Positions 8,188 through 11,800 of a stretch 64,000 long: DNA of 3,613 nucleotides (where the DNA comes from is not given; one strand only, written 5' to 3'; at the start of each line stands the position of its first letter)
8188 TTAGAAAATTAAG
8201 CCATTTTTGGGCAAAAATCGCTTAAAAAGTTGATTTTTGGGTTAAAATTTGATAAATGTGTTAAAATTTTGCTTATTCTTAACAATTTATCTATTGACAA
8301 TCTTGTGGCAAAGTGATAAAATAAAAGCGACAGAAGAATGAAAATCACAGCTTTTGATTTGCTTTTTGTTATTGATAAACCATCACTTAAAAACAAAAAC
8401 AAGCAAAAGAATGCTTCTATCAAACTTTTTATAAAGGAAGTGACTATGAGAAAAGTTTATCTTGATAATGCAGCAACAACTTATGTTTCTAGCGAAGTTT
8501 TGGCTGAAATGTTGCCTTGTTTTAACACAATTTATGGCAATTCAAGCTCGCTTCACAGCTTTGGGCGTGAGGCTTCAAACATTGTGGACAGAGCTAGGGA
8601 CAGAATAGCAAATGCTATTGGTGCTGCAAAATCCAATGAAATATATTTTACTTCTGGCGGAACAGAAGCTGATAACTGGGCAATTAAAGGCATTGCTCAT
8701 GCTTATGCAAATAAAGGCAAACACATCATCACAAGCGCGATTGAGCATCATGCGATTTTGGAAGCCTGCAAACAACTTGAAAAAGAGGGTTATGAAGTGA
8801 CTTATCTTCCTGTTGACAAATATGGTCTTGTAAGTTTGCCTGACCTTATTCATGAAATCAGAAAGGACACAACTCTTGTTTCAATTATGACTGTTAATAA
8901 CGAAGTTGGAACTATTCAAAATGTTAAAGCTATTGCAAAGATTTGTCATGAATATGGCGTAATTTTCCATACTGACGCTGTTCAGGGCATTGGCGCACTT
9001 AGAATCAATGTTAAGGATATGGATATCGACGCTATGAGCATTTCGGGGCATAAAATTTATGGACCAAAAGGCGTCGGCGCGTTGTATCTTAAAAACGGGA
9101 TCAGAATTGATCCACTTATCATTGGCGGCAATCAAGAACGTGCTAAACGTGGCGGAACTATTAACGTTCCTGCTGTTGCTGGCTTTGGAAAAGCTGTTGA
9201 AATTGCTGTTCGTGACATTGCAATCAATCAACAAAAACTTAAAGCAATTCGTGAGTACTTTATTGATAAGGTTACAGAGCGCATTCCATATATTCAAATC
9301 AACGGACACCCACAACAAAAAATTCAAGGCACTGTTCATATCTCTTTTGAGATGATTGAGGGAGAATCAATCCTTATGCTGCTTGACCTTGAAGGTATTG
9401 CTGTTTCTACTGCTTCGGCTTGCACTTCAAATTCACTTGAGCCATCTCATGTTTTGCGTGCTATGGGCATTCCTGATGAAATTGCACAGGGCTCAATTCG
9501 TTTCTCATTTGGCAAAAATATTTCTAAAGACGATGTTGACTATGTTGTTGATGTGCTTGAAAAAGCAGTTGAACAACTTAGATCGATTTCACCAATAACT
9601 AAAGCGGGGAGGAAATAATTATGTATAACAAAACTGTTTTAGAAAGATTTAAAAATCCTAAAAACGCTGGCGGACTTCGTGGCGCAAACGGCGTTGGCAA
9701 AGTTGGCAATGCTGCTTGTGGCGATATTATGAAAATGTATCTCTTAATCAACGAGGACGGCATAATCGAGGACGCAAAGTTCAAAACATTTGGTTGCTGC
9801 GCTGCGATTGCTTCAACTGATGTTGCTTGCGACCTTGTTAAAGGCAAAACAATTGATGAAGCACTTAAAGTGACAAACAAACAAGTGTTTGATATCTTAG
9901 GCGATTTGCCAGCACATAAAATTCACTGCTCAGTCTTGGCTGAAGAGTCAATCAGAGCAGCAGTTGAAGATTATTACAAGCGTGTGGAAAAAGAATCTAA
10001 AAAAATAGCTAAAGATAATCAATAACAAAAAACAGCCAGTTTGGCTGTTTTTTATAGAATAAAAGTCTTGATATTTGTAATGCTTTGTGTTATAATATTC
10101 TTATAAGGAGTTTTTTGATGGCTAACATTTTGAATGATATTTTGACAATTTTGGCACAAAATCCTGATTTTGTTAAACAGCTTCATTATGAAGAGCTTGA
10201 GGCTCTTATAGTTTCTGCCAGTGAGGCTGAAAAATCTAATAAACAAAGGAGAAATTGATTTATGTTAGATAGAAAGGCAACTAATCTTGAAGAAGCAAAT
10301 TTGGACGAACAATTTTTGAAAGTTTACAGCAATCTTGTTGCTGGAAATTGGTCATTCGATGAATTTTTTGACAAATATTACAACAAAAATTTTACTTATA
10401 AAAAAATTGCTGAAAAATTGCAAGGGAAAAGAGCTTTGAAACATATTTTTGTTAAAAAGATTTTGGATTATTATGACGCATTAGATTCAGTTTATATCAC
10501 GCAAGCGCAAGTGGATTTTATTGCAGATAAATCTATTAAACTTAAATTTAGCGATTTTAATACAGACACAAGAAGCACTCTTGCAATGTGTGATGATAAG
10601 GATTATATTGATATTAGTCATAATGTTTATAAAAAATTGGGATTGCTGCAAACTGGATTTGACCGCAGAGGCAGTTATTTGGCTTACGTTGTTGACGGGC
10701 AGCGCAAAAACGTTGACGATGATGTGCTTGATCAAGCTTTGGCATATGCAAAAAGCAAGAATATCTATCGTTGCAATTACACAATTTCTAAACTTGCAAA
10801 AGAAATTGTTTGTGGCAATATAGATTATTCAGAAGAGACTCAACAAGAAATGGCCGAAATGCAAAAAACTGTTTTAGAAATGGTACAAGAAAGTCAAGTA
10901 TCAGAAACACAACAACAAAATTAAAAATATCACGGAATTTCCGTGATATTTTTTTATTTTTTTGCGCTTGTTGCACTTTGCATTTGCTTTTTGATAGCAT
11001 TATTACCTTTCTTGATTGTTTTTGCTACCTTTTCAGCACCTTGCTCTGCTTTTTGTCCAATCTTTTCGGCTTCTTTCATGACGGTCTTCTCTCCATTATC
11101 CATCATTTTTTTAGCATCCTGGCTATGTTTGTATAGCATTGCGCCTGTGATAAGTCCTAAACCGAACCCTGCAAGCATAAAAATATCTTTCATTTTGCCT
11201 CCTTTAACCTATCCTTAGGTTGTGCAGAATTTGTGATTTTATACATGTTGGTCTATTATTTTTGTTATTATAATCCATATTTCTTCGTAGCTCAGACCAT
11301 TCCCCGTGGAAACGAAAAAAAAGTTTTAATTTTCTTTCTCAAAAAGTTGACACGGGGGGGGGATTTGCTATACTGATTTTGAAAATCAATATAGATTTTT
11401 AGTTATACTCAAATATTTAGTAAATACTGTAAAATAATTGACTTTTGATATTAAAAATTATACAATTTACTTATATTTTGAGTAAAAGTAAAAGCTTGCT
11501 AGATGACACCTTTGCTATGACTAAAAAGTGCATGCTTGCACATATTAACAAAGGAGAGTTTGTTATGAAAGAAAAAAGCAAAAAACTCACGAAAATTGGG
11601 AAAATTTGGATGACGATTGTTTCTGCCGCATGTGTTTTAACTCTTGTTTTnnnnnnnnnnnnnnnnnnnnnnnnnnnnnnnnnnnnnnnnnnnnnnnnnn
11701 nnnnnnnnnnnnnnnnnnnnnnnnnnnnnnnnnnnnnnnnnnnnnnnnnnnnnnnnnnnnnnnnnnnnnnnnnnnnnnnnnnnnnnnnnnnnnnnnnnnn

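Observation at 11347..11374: G9 homopolymer inside a consensus promoter spacer upstream of a GLUG-repeat surface protein: candidate phase-variation switch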

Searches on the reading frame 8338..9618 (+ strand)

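Call 28: search_protein_families(library=ncbifam, proteins=[window:8338-9618:+], max_evalue=0.00001)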
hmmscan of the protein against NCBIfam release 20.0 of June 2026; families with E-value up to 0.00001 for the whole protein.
window:8338-9618:+ (426 aa): 23 families
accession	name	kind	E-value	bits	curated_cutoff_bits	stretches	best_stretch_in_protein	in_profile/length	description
TIGR03402.1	FeS_nifS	equivalog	2.1e-162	540.2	530.75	1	40-420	1-379/379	cysteine desulfurase NifS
NF010611.0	PRK14012.1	equivalog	6.1e-137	456.8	548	1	39-421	6-389/406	IscS subfamily cysteine desulfurase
TIGR02006.1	IscS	equivalog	4e-135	450.9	643.2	1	39-420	4-384/402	IscS subfamily cysteine desulfurase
TIGR03235.1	DNA_S_dndA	equivalog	1.8e-120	402.5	480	1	41-390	1-352/353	cysteine desulfurase DndA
NF002806.0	PRK02948.1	subfamily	2.4e-109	365.8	304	1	40-414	2-375/381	IscS subfamily cysteine desulfurase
TIGR03403.1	nifS_epsilon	equivalog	5.2e-107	358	587.7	1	40-418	1-380/382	NifS family cysteine desulfurase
TIGR01977.1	am_tr_V_EF2568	hypoth_equivalog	2.9e-56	191.1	377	1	40-409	1-375/376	cysteine desulfurase family protein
TIGR01979.1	sufS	subfamily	6.9e-55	186.5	475.1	1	38-412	18-400/403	SufS family cysteine desulfurase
NF041166.1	f2_encap_cargo1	exception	1.6e-43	149.7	800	1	39-409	246-622/623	family 2A encapsulin nanocompartment cargo protein cysteine desulfurase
NF008126.0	PRK10874.1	equivalog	8.2e-35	120.7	607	1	36-414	17-399/401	cysteine desulfurase CsdA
NF040779.1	Sec_lyase_SclA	exception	1.3e-34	119.8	525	1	40-409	1-375/378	selenocysteine lyase SclA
TIGR03392.1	FeS_syn_CsdA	equivalog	4.5e-33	115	493.6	1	37-415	15-397/398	cysteine desulfurase CsdA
NF006791.0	PRK09295.1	equivalog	1.5e-32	113.2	661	1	33-259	17-248/406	cysteine desulfurase SufS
TIGR01976.1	am_tr_V_VC1184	hypoth_equivalog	1.2e-29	103.9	352.35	1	38-254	18-234/401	cysteine desulfurase-like protein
TIGR04343.1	egtE_PLP_lyase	equivalog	2e-14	53.2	400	1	79-255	52-219/370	ergothioneine biosynthesis PLP-dependent enzyme EgtE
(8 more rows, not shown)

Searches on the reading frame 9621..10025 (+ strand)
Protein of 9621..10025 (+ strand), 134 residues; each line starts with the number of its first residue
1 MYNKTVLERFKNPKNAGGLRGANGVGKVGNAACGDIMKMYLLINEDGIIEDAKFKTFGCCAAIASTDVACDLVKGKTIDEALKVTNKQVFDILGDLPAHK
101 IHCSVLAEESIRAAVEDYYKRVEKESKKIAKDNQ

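Call 28: search_protein_families(library=ncbifam, proteins=[window:9621-10025:+], max_evalue=0.00001)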
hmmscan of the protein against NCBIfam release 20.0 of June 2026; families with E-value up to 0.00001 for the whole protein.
window:9621-10025:+ (134 aa): 4 families
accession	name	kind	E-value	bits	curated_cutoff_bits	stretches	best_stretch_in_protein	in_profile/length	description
TIGR03419.1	NifU_clost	equivalog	2.5e-48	163.5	187.9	1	2-121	1-119/121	Fe-S cluster assembly scaffold protein NifU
TIGR01999.1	iscU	equivalog_domain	6.6e-41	139.3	192.4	1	2-121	1-122/124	Fe-S cluster assembly scaffold IscU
TIGR02000.1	NifU_proper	equivalog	9.9e-39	133.5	273.3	1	2-119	4-122/290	Fe-S cluster assembly protein NifU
TIGR01994.1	SUF_scaf_2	equivalog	6.8e-18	65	92.5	1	1-87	4-89/137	Fe-S cluster assembly sulfur transfer protein SufU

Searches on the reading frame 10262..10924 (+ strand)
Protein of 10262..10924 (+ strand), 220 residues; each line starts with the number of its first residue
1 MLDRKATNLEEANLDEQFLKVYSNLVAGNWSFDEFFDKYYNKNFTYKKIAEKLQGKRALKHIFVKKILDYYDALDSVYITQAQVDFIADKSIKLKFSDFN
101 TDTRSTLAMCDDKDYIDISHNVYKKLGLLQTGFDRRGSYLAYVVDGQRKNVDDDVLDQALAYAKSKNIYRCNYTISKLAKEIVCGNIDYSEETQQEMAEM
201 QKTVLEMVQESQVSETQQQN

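Call 10: search_protein_families(library=pfam, proteins=[window:10262-10924:+], max_evalue=0.01)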
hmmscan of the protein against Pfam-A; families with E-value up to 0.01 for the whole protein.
window:10262-10924:+ (220 aa): 0 families

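Call 18: find_encoding_contigs(protein=window:10262-10924:+, flank=4000, max_places=10)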
Protein window:10262-10924:+ (220 aa): 1 contig read that carries it; 1 place shown.
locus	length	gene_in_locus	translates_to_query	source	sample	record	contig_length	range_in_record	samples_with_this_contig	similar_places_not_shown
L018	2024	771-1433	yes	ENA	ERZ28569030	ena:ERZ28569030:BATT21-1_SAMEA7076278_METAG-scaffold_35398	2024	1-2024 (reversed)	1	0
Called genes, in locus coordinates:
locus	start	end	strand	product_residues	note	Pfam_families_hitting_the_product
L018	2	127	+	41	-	?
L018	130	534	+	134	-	PF01592:NifU_N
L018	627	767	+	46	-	-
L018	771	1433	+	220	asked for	-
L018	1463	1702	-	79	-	-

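Call 28: search_protein_families(library=ncbifam, proteins=[window:10262-10924:+], max_evalue=0.00001)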
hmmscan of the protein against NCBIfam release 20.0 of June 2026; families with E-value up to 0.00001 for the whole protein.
window:10262-10924:+ (220 aa): 0 families

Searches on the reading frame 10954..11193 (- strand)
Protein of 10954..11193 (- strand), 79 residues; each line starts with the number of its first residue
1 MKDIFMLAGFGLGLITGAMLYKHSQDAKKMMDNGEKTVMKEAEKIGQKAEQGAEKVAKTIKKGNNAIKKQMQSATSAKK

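Call 10: search_protein_families(library=pfam, proteins=[window:10954-11193:-], max_evalue=0.01)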
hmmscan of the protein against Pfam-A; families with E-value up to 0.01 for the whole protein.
window:10954-11193:- (79 aa): 1 family
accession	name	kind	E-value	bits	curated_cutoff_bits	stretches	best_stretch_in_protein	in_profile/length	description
PF07150.16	DUF1390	-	0.0057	16.8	24.7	1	18-76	115-169/226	Protein of unknown function (DUF1390)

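Call 17: find_encoding_contigs(protein=window:10954-11193:-, flank=4000, max_places=10)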
Protein window:10954-11193:- (79 aa): 19 contigs read that carry it; 10 places shown.
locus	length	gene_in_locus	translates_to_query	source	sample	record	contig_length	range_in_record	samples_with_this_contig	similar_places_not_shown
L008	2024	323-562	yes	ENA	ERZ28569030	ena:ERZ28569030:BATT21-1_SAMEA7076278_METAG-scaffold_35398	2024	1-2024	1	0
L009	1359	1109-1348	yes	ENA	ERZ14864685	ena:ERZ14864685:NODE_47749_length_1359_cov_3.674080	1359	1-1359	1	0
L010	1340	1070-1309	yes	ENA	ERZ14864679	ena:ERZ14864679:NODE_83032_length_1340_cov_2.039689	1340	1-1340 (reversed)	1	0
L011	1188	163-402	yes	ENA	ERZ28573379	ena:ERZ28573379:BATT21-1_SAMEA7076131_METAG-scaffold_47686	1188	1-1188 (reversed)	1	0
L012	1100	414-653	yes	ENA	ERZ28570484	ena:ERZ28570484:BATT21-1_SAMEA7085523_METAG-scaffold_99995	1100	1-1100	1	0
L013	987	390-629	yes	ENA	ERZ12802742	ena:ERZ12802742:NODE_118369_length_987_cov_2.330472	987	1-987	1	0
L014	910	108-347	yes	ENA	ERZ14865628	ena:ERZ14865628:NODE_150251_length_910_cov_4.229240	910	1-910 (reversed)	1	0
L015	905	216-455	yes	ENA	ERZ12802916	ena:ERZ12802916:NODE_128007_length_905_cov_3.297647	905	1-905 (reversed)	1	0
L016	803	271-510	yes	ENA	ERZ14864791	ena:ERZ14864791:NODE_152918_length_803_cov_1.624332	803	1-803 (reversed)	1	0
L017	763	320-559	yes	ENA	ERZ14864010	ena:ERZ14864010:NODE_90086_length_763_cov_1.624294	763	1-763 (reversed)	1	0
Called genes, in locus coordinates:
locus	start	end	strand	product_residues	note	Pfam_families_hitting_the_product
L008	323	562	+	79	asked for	-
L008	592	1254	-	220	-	-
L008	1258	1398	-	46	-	-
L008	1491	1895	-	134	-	PF01592:NifU_N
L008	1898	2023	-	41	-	?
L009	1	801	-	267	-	?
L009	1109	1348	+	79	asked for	-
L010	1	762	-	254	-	?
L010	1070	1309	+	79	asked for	-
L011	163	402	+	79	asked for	-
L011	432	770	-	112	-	-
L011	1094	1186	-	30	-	?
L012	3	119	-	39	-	?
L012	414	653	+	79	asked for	-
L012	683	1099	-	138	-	?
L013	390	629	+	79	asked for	-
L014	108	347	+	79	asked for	-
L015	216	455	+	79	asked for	-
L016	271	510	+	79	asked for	-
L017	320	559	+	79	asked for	-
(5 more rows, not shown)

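Call 28: search_protein_families(library=ncbifam, proteins=[window:10954-11193:-], max_evalue=0.00001)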
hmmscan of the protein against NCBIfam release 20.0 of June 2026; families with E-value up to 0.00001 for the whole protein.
window:10954-11193:- (79 aa): 0 families

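Call 31: find_homologous_proteins(query=window:10954-11193:-, max_evalue=0.001)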
Query window:10954-11193:- (79 aa): 7 proteins with E <= 0.001 among 7 candidates.
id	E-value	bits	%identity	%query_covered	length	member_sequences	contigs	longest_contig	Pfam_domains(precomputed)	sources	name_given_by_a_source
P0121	7.4e-40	151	97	100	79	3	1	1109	-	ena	-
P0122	6.7e-24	101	62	90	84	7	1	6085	-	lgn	-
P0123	5.5e-21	92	66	94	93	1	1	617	-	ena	-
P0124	1.2e-19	87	63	95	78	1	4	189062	-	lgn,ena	-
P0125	1.8e-19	87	67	76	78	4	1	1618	-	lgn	-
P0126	1.5e-17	81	70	71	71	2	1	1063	-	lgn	-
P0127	1.9e-17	80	66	71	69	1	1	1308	-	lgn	-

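Call 32: find_encoding_contigs(protein=P0124, flank=5000, max_places=6)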
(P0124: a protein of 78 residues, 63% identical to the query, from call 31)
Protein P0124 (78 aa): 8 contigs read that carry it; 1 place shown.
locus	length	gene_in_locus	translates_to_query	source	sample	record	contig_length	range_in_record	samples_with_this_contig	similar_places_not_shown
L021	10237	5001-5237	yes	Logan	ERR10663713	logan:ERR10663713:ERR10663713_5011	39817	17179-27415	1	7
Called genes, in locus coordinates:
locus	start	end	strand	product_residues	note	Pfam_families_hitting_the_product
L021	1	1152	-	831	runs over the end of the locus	PF07581:Glug (faint)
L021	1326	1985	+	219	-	PF03167:UDG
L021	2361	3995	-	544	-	PF02734:Dak2, PF21645:FakA-like_M, PF13684:FakA-like_C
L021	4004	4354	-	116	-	PF03780:Asp23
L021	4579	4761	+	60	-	PF00830:Ribosomal_L28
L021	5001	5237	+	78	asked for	-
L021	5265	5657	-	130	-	PF01592:NifU_N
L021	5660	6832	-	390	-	PF00266:Aminotran_5, PF01212:Beta_elim_lyase (weak), PF01041:DegT_DnrJ_EryC1 (weak)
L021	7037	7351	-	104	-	PF00085:Thioredoxin, PF14595:Thioredoxin_9 (weak), PF13098:Thioredoxin_2, PF13905:Thioredoxin_8 (faint)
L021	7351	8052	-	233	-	PF00899:ThiF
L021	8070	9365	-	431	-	PF07728:AAA_5 (faint), PF07724:AAA_2, PF00004:AAA (weak)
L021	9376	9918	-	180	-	PF00227:Proteasome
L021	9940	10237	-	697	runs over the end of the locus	PF01751:Toprim, PF01131:Topoisom_bac, PF01396:Zn_ribbon_Top1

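Call 33: find_encoding_contigs(protein=P0122, flank=5000, max_places=6)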
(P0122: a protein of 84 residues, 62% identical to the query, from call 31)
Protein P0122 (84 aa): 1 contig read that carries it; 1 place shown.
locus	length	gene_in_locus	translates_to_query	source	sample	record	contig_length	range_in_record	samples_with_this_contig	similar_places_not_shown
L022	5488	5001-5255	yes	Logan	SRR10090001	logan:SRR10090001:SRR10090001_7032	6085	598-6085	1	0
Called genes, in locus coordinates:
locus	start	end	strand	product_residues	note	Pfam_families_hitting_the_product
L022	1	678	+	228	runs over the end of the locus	PF00899:ThiF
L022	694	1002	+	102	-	PF00085:Thioredoxin, PF00578:AhpC-TSA (weak), PF08534:Redoxin (faint), PF13098:Thioredoxin_2, PF13192:Thioredoxin_3 (weak), PF13905:Thioredoxin_8 (faint)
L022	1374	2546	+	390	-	PF00266:Aminotran_5, PF01212:Beta_elim_lyase, PF01041:DegT_DnrJ_EryC1 (weak)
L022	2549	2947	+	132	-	PF01592:NifU_N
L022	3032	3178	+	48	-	-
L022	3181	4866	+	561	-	-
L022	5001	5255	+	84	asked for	-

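Call 34: find_encoding_contigs(protein=P0121, flank=5000, max_places=10)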
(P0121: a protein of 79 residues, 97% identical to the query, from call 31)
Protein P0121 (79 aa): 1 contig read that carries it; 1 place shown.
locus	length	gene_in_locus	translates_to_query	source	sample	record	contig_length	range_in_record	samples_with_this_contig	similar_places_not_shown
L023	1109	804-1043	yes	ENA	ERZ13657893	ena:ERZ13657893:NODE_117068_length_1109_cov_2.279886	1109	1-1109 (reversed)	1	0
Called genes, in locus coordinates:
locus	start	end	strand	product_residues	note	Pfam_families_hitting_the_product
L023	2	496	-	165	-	?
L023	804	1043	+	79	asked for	-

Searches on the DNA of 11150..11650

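Call 41: search_rna_families(source=window, start=11150, end=11650, threshold=evalue, max_evalue=5)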
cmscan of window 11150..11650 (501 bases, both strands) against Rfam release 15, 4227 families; matches with E-value up to 5: 4.
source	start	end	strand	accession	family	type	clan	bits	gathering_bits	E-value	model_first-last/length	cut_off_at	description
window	11475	11497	+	RF01113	BMV3_UPD-PK3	Cis-reg;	-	21.7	36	0.78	1-23/23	no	Pseudoknot of upstream pseudoknot domain (UPD) of the 3'UTR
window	11396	11433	-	RF01374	CRISPR-DR61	Gene; CRISPR;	-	17.6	38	3.8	1-37/37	no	CRISPR RNA direct repeat element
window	11295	11353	+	RF03020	RT-17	Gene; sRNA;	-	17.3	40.4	1.2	1-95/95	no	RT-17 RNA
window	11552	11605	+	RF01824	RUF20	Gene;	-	13.8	60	0.52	1-425/425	no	RNA of unknown function 20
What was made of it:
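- Tried and rejected: It found nothing in the intergenic region even at E up to 5 (call 41).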
